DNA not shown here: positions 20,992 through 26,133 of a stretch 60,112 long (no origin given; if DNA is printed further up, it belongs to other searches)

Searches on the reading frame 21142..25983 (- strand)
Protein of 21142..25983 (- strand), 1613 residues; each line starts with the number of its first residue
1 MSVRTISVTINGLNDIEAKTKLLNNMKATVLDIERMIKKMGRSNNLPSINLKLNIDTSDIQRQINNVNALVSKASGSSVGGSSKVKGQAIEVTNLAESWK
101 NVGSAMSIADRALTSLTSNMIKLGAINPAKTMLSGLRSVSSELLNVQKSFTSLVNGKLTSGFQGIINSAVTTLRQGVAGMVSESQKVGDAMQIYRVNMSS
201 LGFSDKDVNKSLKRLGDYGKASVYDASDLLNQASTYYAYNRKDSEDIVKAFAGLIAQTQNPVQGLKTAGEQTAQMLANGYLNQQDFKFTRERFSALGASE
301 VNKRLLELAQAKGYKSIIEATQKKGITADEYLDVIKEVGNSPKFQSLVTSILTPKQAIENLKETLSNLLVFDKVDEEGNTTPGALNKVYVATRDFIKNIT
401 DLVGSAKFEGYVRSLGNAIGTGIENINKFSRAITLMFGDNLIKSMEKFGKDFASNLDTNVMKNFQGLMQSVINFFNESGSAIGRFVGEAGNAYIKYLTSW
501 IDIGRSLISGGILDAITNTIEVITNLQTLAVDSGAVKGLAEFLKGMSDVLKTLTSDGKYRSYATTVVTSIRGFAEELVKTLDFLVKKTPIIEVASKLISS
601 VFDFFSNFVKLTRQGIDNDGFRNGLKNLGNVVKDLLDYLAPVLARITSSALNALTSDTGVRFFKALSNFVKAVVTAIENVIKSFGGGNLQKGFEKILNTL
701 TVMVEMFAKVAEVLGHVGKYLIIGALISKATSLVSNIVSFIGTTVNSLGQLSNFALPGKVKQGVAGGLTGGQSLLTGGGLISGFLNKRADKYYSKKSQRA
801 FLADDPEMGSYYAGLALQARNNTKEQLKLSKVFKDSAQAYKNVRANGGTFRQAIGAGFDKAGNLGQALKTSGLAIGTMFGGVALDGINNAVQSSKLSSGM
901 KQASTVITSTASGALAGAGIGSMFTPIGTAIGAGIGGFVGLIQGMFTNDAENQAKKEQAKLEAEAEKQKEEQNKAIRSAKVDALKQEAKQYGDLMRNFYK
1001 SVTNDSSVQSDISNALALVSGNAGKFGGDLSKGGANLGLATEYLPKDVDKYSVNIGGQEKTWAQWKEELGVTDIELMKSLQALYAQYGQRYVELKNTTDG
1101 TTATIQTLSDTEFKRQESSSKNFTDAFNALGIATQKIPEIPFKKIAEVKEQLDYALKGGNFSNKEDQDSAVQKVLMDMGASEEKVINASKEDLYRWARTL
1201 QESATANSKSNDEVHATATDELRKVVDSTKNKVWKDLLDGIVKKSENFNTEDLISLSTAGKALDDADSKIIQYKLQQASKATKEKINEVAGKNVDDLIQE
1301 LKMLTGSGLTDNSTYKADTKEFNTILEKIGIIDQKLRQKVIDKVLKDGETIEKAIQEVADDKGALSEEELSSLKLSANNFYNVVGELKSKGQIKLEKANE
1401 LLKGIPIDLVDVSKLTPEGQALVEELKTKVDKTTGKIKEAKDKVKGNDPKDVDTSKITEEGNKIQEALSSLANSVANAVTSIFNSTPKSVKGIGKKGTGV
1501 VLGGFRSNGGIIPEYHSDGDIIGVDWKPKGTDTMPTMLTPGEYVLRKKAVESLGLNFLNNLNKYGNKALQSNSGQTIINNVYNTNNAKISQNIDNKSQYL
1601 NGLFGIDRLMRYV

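Call 45: search_protein_families(library=phrogs, proteins=[window:21142-25983:-], max_evalue=0.00001)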
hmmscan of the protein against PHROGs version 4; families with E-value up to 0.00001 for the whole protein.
window:21142-25983:- (1613 aa): 3 families
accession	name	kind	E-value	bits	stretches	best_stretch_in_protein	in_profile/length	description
phrog_1204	-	tail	4.8e-36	125.1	2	27-636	71-653/1483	tail protein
phrog_7972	-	unknown function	2.4e-21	77.3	1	134-752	40-594/687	-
phrog_167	-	tail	6e-16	58.4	2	21-674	211-842/1555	tail length tape measure protein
